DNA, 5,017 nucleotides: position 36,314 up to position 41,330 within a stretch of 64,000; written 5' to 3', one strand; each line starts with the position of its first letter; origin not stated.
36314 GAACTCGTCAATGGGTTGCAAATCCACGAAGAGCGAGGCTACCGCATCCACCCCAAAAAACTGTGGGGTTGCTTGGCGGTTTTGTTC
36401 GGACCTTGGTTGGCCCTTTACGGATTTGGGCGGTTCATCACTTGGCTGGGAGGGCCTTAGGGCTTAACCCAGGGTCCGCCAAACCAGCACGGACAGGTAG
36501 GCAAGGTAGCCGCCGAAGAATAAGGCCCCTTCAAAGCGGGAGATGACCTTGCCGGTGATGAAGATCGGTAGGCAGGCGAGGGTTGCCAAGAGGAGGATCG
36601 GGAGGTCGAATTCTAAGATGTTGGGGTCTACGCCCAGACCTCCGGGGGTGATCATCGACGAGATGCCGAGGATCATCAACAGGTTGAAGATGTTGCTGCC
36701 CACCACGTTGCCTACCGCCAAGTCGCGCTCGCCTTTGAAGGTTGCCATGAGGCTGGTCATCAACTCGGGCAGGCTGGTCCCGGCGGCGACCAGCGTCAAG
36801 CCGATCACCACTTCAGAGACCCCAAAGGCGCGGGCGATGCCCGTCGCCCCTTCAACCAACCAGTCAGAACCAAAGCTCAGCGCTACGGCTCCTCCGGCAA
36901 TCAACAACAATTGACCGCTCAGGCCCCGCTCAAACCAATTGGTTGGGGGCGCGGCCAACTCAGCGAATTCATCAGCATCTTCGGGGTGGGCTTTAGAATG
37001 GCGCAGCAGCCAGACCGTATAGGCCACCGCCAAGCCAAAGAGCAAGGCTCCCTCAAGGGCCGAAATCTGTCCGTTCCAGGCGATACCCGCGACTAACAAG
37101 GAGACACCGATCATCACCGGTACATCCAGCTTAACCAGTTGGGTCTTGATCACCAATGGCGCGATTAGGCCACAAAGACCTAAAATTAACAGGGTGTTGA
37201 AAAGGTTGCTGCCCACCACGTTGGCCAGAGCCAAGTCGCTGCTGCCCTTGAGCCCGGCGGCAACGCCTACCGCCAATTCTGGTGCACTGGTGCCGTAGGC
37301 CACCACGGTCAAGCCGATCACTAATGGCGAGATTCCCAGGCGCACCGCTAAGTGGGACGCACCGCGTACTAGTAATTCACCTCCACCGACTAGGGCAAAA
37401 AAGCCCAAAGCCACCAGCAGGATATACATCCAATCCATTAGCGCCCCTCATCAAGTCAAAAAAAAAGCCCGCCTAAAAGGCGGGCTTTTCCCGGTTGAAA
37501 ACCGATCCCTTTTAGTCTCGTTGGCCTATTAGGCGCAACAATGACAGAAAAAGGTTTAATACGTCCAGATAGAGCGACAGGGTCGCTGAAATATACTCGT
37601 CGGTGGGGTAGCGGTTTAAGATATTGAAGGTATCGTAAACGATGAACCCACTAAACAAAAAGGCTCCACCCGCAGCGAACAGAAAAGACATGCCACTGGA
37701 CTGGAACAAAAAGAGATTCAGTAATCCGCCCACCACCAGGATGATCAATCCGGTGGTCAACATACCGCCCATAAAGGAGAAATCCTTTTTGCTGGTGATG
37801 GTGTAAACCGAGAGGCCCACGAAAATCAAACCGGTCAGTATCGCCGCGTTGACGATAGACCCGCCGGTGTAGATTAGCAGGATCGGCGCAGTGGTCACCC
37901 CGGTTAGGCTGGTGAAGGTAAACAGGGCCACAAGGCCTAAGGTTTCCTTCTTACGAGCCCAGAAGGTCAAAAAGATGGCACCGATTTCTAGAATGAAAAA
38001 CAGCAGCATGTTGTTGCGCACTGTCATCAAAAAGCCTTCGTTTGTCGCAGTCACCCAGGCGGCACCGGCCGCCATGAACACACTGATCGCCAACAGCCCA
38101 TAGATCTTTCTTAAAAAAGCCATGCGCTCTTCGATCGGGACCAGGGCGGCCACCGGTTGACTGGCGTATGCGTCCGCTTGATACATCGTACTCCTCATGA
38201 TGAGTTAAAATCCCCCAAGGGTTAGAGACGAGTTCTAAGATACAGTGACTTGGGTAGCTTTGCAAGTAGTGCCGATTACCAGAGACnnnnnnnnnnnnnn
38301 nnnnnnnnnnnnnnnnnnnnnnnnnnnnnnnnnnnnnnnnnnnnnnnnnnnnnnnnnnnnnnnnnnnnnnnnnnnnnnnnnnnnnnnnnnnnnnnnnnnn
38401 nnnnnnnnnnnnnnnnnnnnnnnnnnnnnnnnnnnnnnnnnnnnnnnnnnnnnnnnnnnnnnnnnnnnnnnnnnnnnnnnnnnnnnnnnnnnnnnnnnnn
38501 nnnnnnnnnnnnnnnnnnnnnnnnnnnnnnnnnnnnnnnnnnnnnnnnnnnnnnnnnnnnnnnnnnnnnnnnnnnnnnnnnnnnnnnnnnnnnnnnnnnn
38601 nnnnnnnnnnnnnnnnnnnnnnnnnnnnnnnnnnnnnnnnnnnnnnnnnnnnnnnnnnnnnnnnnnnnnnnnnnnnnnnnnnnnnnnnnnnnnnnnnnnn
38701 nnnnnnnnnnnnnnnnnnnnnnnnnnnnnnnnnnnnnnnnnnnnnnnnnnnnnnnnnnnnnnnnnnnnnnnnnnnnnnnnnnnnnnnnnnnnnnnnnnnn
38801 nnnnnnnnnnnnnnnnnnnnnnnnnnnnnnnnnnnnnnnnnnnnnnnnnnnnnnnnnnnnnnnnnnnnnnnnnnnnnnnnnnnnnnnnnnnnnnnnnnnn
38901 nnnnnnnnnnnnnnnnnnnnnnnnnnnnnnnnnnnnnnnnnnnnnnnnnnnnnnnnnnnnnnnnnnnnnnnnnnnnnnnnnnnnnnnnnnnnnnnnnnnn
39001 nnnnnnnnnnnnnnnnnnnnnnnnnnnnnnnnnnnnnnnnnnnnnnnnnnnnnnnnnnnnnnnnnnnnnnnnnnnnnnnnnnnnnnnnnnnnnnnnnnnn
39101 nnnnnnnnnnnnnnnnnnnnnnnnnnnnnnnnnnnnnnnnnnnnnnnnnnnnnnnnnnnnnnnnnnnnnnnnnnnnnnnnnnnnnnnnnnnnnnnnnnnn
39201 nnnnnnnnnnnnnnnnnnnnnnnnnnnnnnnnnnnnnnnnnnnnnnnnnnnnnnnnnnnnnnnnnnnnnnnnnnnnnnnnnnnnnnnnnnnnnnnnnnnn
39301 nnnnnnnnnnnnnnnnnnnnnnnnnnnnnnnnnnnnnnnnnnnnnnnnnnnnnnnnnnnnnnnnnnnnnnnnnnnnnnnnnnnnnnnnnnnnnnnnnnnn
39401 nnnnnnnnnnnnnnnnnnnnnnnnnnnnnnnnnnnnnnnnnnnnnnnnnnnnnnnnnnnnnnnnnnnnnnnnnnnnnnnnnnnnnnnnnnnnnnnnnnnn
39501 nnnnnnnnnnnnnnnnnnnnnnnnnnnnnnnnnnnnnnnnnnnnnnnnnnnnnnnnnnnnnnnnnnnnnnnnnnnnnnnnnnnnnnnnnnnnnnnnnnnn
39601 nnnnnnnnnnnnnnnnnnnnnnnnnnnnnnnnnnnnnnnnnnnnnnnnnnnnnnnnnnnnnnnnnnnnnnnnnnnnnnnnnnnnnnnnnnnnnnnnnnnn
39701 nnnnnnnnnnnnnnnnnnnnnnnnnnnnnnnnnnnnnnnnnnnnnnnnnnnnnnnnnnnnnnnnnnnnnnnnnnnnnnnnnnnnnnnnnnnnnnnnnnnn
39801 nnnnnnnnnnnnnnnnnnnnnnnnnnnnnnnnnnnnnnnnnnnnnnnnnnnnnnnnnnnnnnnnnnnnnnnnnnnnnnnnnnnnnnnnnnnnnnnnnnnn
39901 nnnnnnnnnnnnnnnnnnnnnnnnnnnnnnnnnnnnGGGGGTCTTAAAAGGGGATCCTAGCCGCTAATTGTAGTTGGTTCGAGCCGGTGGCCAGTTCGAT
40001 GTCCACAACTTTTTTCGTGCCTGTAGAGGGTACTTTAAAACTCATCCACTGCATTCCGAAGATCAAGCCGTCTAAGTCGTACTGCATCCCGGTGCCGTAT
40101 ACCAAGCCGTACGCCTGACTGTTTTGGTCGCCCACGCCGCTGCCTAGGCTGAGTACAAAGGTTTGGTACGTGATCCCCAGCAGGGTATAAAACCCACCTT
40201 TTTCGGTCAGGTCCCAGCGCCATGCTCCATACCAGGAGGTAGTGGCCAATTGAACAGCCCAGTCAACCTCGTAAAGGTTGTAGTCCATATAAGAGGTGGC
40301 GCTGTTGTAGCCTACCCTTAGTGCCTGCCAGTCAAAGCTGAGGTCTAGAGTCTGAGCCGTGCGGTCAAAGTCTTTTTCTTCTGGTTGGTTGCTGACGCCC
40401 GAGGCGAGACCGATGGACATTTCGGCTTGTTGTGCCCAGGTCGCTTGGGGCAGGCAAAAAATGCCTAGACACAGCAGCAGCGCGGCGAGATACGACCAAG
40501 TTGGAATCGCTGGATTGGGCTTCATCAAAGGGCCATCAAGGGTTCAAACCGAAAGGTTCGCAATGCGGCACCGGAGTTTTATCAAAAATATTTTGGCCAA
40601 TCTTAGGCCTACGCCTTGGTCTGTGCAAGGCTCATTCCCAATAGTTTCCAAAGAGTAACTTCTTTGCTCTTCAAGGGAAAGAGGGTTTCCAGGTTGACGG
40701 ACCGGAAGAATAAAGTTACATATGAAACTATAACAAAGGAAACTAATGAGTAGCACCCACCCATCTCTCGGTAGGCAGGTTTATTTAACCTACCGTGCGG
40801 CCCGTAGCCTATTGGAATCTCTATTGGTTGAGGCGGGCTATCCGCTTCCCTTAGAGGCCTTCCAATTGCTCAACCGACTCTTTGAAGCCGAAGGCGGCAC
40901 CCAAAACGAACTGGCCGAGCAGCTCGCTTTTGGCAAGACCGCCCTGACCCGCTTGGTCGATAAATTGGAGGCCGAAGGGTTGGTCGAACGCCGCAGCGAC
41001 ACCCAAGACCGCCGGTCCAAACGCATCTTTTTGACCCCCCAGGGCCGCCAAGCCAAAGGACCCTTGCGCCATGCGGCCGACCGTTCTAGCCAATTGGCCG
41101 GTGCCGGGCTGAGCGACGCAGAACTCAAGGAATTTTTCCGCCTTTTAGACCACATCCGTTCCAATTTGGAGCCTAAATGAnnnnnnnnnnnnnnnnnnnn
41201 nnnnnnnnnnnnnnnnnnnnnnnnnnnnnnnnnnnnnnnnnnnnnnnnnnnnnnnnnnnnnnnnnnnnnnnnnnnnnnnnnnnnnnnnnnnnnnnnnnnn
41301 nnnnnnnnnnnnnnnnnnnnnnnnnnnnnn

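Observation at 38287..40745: YD-repeat Thr/Ser-rich lipoprotein plus small outer-membrane barrel, divergent from a marR-MFS pair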

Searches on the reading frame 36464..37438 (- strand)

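Call 3: search_protein_families(library=pfam, proteins=[window:36464-37438:-], max_evalue=1)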
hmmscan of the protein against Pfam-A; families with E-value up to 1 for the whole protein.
window:36464-37438:- (324 aa): 3 families
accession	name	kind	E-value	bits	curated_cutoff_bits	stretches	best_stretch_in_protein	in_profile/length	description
PF01699.29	Na_Ca_ex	-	1.1e-68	230.3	24.9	2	177-319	3-150/151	Sodium/calcium exchanger protein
PF19928.4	DUF6391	-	0.37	11.4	33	0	235-273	59-89/134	Domain of unknown function (DUF6391)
PF10762.14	DUF2583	-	0.79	10.7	27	0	251-295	10-53/88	Protein of unknown function (DUF2583)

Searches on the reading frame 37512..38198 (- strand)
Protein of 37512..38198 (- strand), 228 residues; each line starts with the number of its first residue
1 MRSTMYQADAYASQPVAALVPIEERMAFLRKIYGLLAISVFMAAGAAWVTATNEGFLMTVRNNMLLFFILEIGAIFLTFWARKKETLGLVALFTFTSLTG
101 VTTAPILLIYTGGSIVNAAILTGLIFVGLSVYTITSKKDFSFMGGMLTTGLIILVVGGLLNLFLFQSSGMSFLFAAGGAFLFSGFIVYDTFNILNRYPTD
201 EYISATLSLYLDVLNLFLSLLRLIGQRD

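Call 3: search_protein_families(library=pfam, proteins=[window:37512-38198:-], max_evalue=1)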
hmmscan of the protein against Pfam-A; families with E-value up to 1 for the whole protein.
window:37512-38198:- (228 aa): 3 families
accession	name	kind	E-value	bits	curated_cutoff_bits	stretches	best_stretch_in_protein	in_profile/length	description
PF01027.25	Bax1-I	-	9.9e-52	176.2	34.1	1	27-223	2-206/207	Inhibitor of apoptosis-promoting Bax1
PF15099.11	PIRT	-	0.46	10.7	30.6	1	114-157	54-98/128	Phosphoinositide-interacting protein family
PF00507.24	Oxidored_q4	-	0.94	10.1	23.3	1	64-102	46-84/99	NADH-ubiquinone/plastoquinone oxidoreductase, chain 3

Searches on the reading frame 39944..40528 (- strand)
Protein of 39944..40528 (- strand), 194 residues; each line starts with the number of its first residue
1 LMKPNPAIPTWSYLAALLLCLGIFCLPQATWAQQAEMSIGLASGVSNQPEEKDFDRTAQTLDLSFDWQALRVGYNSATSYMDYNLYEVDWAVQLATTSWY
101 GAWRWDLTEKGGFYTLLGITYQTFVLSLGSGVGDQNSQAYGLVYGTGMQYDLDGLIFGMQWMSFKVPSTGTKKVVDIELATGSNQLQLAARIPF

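Call 3: search_protein_families(library=pfam, proteins=[window:39944-40528:-], max_evalue=1)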
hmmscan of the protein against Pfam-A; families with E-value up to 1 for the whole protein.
window:39944-40528:- (194 aa): 0 families

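Call 4: search_protein_families(library=ncbifam, proteins=[window:39944-40528:-], max_evalue=1)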
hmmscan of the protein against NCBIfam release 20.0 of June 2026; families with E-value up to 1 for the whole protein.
window:39944-40528:- (194 aa): 0 families

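Call 10: find_homologous_proteins(query=window:39944-40525:-, max_evalue=0.001)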
Query window:39944-40525:- (193 aa): 2 proteins with E <= 0.001 among 117 candidates.
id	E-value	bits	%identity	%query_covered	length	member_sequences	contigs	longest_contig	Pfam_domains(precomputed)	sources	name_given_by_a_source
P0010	1.5e-126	438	100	100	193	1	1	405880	-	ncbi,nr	ncbi:MAG: hypothetical protein RRB13_03790 [bacterium]|nr:hypothetical protein [bacterium]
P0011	4.2e-66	240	58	100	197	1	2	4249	PF13505.13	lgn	-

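Call 19: find_homologous_proteins(query=A2, max_evalue=0.001)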
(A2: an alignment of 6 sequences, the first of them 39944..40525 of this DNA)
Query A2 (6 sequences) (193 aa, profile of the alignment): 18 proteins with E <= 0.001 among 8000 candidates.
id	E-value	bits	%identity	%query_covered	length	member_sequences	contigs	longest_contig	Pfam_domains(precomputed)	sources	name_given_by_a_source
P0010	7.9e-85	301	100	100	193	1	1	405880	-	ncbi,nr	ncbi:MAG: hypothetical protein RRB13_03790 [bacterium]|nr:hypothetical protein [bacterium]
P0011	5.2e-83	295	58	100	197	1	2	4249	PF13505.13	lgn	-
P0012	1.6e-78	280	40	96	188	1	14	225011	-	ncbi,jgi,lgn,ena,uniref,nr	ncbi:MAG: hypothetical protein A2508_07470 [Candidatus Lambdaproteobacteria bacterium RIFOXYD12_FULL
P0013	2.4e-77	277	49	90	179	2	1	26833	-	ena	-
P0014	1.0e-60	222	26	81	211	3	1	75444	-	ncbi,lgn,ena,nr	ncbi:hypothetical protein KKI24_05760 [bacterium]|nr:hypothetical protein [bacterium]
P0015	8.0e-50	187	25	74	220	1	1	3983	-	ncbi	-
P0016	1.1e-49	186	25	79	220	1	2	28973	-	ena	-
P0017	1.6e-48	183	27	87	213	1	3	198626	-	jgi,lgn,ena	-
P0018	2.8e-48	182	26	90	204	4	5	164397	-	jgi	-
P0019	5.1e-48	181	27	88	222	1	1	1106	-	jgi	jgi:hypothetical protein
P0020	9.2e-48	180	26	87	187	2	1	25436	-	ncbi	-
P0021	6.5e-47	177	28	77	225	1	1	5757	-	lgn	-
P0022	1.0e-45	173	27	83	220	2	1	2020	-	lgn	-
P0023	2.9e-45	172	26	87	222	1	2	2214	-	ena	-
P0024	3.2e-44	169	22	83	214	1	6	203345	-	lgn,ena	-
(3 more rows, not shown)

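Call 20: find_encoding_contigs(protein=P0014, flank=6000, max_places=1)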
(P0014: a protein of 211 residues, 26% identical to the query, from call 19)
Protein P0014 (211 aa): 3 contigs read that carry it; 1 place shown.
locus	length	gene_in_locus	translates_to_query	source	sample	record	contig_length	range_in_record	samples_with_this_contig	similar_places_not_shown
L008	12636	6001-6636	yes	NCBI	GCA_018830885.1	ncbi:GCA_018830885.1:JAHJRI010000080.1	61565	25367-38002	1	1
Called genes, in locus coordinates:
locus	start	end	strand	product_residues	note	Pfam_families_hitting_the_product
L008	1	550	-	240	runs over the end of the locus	PF07963:N_methyl (weak)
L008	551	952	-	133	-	PF07963:N_methyl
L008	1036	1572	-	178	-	-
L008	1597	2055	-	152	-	PF08334:T2SSG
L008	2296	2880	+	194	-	-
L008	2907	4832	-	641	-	PF00005:ABC_tran, PF02463:SMC_N (faint), PF13555:AAA_29 (faint), PF13304:AAA_21 (faint), PF12848:ABC_tran_Xtn, PF00005:ABC_tran, PF16326:ABC_tran_CTD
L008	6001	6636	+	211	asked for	-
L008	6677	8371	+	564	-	-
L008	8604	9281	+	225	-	PF01027:Bax1-I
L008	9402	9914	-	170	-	PF00160:Pro_isomerase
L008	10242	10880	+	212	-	PF13489:Methyltransf_23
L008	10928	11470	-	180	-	PF00929:RNase_T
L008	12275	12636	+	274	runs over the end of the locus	PF02673:BacA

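Call 21: find_encoding_contigs(protein=P0017, flank=6000, max_places=1)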
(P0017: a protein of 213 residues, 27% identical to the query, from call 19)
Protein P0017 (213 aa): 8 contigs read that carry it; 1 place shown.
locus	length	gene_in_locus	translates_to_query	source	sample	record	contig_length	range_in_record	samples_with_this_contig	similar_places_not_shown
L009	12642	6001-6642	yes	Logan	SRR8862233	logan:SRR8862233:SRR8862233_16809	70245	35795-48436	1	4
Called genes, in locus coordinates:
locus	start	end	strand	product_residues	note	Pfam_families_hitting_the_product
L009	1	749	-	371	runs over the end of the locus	-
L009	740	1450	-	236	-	-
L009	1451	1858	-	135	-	PF07963:N_methyl (weak)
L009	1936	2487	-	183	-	-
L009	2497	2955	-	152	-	PF08334:T2SSG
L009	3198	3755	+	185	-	-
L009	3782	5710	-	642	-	PF00005:ABC_tran, PF02463:SMC_N (faint), PF13555:AAA_29 (faint), PF13304:AAA_21 (faint), PF12848:ABC_tran_Xtn, PF00005:ABC_tran, PF16326:ABC_tran_CTD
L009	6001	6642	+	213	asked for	-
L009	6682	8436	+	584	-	-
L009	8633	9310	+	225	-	PF01027:Bax1-I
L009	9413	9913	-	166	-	PF00160:Pro_isomerase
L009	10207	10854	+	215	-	PF13489:Methyltransf_23, PF08242:Methyltransf_12 (weak)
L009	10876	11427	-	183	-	PF00929:RNase_T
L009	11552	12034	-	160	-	PF01052:FliMN_C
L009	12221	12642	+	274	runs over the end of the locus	PF02673:BacA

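Call 22: find_encoding_contigs(protein=P0024, flank=6000, max_places=1)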
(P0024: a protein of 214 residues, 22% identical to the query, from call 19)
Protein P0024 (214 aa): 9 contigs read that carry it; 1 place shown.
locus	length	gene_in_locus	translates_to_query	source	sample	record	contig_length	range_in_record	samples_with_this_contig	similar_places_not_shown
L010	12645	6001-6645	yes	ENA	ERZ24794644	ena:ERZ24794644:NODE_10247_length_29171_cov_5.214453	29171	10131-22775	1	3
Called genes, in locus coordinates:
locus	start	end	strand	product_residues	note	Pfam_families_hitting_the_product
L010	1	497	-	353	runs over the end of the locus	-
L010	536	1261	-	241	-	PF07963:N_methyl (weak)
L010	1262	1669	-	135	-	PF07963:N_methyl (weak)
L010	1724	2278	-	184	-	-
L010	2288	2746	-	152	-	PF08334:T2SSG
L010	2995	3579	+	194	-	-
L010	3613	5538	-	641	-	PF00005:ABC_tran, PF02463:SMC_N (faint), PF13555:AAA_29 (faint), PF13304:AAA_21 (faint), PF12848:ABC_tran_Xtn, PF00005:ABC_tran, PF16326:ABC_tran_CTD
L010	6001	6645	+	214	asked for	-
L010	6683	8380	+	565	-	-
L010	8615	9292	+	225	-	PF01027:Bax1-I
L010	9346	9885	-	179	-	PF00160:Pro_isomerase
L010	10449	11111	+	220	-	PF13489:Methyltransf_23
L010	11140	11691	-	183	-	PF00929:RNase_T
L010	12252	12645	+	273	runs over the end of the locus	PF02673:BacA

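Call 23: find_encoding_contigs(protein=P0018, flank=6000, max_places=1)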
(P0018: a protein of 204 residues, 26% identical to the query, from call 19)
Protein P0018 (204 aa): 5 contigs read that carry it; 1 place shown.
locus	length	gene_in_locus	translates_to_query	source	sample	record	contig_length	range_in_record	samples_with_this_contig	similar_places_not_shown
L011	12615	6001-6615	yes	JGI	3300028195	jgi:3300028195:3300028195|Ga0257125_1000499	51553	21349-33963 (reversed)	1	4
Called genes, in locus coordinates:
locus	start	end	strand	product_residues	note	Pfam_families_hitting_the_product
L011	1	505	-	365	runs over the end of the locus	-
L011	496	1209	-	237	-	PF07963:N_methyl (weak), PF11612:T2SSJ (weak)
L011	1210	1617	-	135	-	PF07963:N_methyl (weak)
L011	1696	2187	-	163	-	-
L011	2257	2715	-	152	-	PF08334:T2SSG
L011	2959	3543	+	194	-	-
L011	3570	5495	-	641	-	PF00005:ABC_tran, PF02463:SMC_N (faint), PF13555:AAA_29 (faint), PF13304:AAA_21 (faint), PF12848:ABC_tran_Xtn, PF00005:ABC_tran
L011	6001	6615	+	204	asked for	-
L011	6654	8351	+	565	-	-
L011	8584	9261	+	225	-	PF01027:Bax1-I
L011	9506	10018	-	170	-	PF00160:Pro_isomerase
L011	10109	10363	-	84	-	-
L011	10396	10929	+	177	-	PF13489:Methyltransf_23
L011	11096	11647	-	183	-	PF00929:RNase_T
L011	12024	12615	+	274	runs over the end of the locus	PF02673:BacA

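Call 47: predict_structure(alignment_id=A3)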
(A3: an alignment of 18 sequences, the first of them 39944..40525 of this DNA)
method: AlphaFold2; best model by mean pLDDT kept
length: 193 residues; sequences in the alignment: 18
mean_pLDDT: 76.0   pTM: 0.69
mean pLDDT of the five models: 76.0, 75.9, 75.6, 74.9, 74.8
residues with pLDDT >= 90: 56; 70-90: 73; 50-70: 47; < 50: 17
segments of 3 or more residues with pLDDT < 50: 24-32, 169-172
pLDDT, mean of each block of 10 residues (from residue 1): 61 73 48 73 79 67 91 86 63 87 78 91 75 77 92 90 70 51 88 88
secondary structure, 60 per line:
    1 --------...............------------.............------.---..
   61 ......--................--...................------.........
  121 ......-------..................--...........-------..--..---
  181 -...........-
elements in order: H9-23 E36-48 E59-66 E69-84 E87-105 E112-126 E134-151 E154-164 E182-192

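Call 82: search_protein_families(library=pfam, alignment_id=A3, max_evalue=1)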
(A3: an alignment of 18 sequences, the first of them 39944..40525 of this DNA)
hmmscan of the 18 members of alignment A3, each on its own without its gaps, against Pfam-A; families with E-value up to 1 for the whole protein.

A. member 1, window:39944-40525:- (193 aa): 0 families

B. families by the number of members that match (of 18 scanned): 3 families
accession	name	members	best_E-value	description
PF13505.12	OMP_b-brl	10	0.00038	Outer membrane protein beta-barrel domain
PF07117.17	DUF1373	1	0.084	Protein of unknown function (DUF1373)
PF13179.11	DUF4006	1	0.12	Family of unknown function (DUF4006)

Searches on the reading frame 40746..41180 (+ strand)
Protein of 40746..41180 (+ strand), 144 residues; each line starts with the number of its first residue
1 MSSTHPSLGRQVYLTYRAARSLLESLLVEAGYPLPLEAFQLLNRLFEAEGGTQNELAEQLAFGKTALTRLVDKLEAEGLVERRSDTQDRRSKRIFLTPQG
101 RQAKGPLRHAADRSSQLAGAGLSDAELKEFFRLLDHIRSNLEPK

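Call 3: search_protein_families(library=pfam, proteins=[window:40746-41180:+], max_evalue=1)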
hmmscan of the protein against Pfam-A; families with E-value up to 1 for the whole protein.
window:40746-41180:+ (144 aa): 23 families
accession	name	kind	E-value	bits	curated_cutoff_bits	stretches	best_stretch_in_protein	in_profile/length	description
PF01047.28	MarR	-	1.5e-12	47.7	24.6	1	36-91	3-58/59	MarR family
PF12802.13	MarR_2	-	2.7e-11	43.9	27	1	34-91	3-61/61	MarR family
PF13463.12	HTH_27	-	1.9e-07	31.7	22.2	1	40-100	7-68/68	Winged helix DNA-binding domain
PF22381.2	Staph_reg_Sar_Rot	-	6.5e-05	23.4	27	1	31-102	9-80/85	Transcriptional regulator SarA/Rot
PF13601.12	HTH_34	-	0.00011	22.7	27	1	39-103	3-68/80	Winged helix DNA-binding domain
PF13412.12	HTH_24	-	0.00019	21.4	21.9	1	40-81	7-48/48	Winged helix-turn-helix DNA-binding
PF09339.16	HTH_IclR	-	0.00033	20.8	22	1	38-83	5-51/52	IclR helix-turn-helix domain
PF25213.1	HVO_A0261_N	-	0.00072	19.8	35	1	41-85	16-59/86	HVO_A0261 N-terminal domain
PF21863.2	HTH_67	-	0.00082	19.5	27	1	45-139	176-259/268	Helix-turn-helix family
PF00392.27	GntR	-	0.0011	19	27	1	53-84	27-58/64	Bacterial regulatory proteins, gntR family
PF01978.25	TrmB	-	0.002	18.4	25.6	1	45-86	17-58/68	Sugar-specific transcriptional regulator TrmB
PF03551.20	PadR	-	0.005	17.3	27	1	60-103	27-72/75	Transcriptional regulator PadR-like family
PF13545.12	HTH_Crp_2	-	0.013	15.9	27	1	52-83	24-56/70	Crp-like helix-turn-helix domain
PF25212.1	HVO_A0114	-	0.017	15.3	27.6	1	39-95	25-78/84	HVO_A0114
PF21928.1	XLF_CC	-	0.025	14.9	27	1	53-78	24-49/53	XLF protein coiled-coil region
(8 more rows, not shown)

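Call 4: search_protein_families(library=ncbifam, proteins=[window:40746-41180:+], max_evalue=1)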
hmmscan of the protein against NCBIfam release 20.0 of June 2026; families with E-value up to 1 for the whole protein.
window:40746-41180:+ (144 aa): 31 families (the best 25 are shown)
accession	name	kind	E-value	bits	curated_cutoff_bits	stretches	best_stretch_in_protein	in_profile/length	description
TIGR04472.1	reg_rSAM_mob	hypoth_equivalog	1.2e-12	48.1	240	1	42-142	37-137/141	radical SAM mobile pair system MarR family transcriptional regulator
NF045593.1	bilirub_TF_BilQ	equivalog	4.5e-11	42.6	125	1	49-139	43-133/135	bilirubin utilization transcriptional regulator BilQ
NF002926.0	PRK03573.1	equivalog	3.8e-10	39.8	120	1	50-141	46-137/144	transcriptional regulator SlyA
NF053777.1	Saro0803TransReg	equivalog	1.8e-08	34.2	200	1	49-137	50-138/140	Saro_0803 family transcriptional regulator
NF052638.1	TransRegOhrRVib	equivalog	9.1e-08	31.9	200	1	17-106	24-107/141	transcriptional regulator OhrR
NF041230.1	BagL_FevM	exception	2.3e-07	30.9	230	1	51-129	55-133/145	MarR family transcriptional regulator BagL/FevM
TIGR02337.1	HpaR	equivalog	5.2e-07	29.6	121.2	1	49-136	41-128/130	homoprotocatechuate degradation operon regulator HpaR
NF008122.0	PRK10870.1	equivalog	1.2e-06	28.4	157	1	54-111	75-132/176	transcriptional repressor MprA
NF053606.1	Sta1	subfamily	1.4e-06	28.4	80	1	32-95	16-79/100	Sta1 family transcriptional regulator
NF040939.2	trans_reg_lrs14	equivalog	5.3e-06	26.4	90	1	28-90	13-76/103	Lrs14 family HTH-type transcriptional regulator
NF008565.1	PRK11512.1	equivalog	9.1e-06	25.7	240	1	8-101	14-105/144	multiple antibiotic resistance transcriptional regulator MarR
NF050133.1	TransRegFabT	equivalog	0.00035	20.9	200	1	49-102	42-95/138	fatty acid biosynthesis transcriptional regulator FabT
NF038251.1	AdcR_fam_Zn_TF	equivalog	0.00052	20.3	175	1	45-101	44-100/143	zinc-dependent MarR family transcriptional regulator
NF053755.1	MsvR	equivalog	0.00084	19.1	220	1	49-134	25-111/236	transcriptional factor MsvR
TIGR01884.1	cas_HTH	subfamily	0.0016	17.8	60.2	1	27-87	133-192/202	CRISPR-associated CARF protein Csa3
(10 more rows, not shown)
